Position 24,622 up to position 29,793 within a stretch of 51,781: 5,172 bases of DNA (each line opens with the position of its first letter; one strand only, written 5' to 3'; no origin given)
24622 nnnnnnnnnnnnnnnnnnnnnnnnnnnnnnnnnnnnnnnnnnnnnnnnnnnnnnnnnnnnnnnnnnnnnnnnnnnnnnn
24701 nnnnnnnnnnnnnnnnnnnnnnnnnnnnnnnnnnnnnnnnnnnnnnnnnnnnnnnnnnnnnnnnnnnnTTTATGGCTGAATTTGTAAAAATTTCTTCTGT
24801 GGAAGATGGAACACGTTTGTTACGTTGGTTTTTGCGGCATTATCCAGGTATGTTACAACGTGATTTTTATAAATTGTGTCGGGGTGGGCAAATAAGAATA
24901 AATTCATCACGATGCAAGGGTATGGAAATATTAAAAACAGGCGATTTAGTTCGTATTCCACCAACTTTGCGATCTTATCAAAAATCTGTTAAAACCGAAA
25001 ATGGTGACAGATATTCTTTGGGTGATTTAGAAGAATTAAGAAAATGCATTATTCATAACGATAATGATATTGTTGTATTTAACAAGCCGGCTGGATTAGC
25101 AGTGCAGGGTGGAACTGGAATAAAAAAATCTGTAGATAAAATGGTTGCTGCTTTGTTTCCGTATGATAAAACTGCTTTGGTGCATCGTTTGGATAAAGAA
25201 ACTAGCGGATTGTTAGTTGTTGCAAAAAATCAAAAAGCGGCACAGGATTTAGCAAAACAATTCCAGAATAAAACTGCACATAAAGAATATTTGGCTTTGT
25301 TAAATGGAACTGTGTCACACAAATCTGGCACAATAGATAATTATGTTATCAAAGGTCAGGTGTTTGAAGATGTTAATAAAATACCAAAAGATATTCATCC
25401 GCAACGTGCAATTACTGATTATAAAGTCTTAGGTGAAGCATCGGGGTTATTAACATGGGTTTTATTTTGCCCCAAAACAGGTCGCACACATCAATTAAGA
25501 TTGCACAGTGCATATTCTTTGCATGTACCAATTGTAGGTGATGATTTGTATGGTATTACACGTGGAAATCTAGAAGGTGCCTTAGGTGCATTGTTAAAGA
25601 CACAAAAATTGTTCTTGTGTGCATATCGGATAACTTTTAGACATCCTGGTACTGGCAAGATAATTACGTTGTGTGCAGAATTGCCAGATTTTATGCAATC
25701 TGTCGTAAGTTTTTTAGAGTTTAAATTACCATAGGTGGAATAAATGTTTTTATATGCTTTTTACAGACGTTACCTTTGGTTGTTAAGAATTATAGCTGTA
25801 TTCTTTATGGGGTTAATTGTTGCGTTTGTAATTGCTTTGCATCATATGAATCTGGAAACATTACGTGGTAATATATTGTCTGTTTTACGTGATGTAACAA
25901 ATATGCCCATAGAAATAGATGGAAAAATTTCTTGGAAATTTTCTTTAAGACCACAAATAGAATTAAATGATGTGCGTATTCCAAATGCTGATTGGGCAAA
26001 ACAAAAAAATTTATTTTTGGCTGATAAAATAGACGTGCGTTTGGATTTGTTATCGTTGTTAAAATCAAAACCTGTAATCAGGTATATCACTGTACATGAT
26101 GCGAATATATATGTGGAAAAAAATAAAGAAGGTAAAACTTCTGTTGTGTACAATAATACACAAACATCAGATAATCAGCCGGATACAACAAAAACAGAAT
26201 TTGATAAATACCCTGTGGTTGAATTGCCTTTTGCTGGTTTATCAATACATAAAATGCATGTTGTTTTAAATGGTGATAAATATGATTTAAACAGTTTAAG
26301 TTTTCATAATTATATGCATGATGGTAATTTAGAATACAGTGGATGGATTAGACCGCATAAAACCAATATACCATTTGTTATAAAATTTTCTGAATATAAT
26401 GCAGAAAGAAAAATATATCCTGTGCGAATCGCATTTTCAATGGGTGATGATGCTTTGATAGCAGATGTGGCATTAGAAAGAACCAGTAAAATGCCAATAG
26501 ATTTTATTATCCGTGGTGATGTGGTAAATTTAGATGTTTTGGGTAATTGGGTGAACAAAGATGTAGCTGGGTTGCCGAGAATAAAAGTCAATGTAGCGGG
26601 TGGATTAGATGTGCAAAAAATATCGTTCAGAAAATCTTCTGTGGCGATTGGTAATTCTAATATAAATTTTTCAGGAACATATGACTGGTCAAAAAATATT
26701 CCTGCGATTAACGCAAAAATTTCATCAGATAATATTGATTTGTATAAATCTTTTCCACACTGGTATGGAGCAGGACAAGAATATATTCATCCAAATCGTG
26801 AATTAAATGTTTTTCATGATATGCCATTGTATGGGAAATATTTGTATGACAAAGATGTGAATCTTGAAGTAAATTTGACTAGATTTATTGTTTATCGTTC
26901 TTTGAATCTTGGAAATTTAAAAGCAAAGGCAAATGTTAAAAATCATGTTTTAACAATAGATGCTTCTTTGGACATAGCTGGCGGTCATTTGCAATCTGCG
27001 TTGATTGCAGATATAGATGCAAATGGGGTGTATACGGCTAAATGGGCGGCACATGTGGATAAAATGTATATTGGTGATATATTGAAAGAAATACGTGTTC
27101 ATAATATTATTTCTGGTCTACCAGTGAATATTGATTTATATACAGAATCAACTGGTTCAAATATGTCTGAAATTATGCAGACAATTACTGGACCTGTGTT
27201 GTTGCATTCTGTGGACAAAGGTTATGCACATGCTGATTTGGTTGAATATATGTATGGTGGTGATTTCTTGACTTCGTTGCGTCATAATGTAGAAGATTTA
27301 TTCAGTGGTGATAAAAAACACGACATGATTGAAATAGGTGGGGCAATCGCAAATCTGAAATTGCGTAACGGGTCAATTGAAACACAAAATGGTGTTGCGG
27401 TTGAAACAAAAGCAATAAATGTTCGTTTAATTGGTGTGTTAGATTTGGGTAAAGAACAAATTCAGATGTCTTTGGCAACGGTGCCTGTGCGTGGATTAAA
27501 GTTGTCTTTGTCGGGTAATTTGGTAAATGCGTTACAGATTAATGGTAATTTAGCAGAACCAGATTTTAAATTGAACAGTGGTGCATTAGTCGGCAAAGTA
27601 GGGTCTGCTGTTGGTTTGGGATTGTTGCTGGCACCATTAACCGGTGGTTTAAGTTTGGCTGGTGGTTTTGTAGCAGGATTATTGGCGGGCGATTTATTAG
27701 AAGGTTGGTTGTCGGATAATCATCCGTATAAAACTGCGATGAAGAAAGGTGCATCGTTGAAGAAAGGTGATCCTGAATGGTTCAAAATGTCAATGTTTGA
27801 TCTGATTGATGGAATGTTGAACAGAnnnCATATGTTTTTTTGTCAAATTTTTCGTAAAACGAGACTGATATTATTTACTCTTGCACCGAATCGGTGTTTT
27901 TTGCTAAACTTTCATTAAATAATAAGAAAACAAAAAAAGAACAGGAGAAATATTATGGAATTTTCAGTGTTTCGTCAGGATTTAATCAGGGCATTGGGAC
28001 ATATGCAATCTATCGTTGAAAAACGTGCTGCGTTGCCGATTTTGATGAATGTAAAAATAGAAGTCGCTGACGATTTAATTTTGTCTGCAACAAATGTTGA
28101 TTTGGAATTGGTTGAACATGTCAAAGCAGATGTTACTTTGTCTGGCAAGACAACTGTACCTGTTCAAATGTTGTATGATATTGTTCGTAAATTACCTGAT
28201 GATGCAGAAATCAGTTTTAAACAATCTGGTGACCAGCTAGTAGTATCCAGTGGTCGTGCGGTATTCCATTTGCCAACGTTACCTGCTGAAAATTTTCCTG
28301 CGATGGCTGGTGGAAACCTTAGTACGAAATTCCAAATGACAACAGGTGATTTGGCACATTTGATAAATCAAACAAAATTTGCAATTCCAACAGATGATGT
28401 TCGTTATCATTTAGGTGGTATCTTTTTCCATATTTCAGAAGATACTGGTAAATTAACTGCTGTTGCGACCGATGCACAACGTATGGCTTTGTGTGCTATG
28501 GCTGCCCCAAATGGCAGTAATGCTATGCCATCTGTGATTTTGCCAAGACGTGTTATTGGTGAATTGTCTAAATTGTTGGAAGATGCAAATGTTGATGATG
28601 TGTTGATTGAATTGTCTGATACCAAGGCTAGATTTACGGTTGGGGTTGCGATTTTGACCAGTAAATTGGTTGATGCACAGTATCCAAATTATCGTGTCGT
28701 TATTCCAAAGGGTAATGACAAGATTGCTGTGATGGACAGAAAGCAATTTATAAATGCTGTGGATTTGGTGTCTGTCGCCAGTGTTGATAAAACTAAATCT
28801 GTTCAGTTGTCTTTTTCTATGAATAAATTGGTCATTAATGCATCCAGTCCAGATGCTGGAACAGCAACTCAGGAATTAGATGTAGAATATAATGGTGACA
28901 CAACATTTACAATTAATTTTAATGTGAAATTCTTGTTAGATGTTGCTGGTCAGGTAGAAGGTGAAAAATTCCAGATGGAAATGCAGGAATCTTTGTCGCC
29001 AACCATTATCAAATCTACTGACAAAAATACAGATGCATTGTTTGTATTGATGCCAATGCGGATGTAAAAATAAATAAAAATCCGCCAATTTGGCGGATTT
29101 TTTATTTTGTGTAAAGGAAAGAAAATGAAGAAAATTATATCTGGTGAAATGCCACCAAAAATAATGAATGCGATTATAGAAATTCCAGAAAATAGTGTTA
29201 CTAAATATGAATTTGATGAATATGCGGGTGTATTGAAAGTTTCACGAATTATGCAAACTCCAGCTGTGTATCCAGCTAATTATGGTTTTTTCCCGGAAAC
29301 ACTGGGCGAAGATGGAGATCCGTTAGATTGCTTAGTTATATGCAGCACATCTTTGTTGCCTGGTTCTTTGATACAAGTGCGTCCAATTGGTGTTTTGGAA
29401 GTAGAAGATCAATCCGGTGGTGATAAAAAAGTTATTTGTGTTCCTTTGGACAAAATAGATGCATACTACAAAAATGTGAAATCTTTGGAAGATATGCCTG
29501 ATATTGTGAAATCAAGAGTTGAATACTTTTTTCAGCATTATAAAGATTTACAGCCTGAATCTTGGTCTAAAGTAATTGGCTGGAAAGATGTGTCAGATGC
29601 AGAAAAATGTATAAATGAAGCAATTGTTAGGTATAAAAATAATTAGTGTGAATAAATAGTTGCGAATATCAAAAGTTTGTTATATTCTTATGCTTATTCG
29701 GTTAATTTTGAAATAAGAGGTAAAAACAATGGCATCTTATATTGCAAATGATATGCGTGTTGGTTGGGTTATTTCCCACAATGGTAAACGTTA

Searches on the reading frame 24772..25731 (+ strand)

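Call 77: search_protein_families(library=pfam, proteins=[window:24772-25731:+], max_evalue=0.001)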
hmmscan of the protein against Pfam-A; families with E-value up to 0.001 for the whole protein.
window:24772-25731:+ (320 aa): 1 family
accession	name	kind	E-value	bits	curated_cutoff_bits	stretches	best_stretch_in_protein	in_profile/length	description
PF00849.27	PseudoU_synth_2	-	7.2e-30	104.7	26.8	1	99-247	1-151/152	RNA pseudouridylate synthase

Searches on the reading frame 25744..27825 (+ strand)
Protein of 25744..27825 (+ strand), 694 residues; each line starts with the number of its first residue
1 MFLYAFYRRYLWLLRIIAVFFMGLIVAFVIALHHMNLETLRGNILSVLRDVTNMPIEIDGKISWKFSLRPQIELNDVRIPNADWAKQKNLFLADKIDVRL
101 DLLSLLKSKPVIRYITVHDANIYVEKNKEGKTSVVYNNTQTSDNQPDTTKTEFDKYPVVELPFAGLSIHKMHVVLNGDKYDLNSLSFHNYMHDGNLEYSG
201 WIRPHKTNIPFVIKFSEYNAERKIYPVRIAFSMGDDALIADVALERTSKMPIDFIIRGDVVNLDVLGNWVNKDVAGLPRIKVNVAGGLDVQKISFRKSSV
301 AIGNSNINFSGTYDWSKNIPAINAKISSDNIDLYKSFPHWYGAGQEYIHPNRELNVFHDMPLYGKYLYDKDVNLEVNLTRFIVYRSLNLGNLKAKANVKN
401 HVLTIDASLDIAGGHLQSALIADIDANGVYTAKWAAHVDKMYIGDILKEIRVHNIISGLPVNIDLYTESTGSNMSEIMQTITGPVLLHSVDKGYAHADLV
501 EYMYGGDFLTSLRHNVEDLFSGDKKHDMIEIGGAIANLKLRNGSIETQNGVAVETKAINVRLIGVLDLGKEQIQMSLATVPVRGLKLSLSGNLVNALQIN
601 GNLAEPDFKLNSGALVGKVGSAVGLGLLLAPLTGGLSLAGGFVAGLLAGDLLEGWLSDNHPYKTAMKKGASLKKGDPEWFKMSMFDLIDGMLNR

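Call 77: search_protein_families(library=pfam, proteins=[window:25744-27825:+], max_evalue=0.001)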
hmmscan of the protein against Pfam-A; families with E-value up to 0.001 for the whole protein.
window:25744-27825:+ (694 aa): 3 families
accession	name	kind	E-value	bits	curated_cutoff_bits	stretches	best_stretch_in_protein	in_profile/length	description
PF05170.20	AsmA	-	1.5e-19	70.7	29.8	2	14-179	5-175/607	AsmA family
PF13116.12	YhdP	-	1.2e-12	47.1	46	1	6-197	7-179/1224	YhdP protein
PF05359.17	DUF748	-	0.00041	19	50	0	12-134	13-129/1037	Domain of Unknown Function (DUF748)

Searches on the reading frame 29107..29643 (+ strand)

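Call 77: search_protein_families(library=pfam, proteins=[window:29107-29643:+], max_evalue=0.001)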
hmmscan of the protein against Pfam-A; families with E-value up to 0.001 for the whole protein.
window:29107-29643:+ (179 aa): 1 family
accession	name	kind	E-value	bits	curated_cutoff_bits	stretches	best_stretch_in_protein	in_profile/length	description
PF00719.24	Pyrophosphatase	-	5.2e-53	179.4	23.5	1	22-177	1-153/153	Inorganic pyrophosphatase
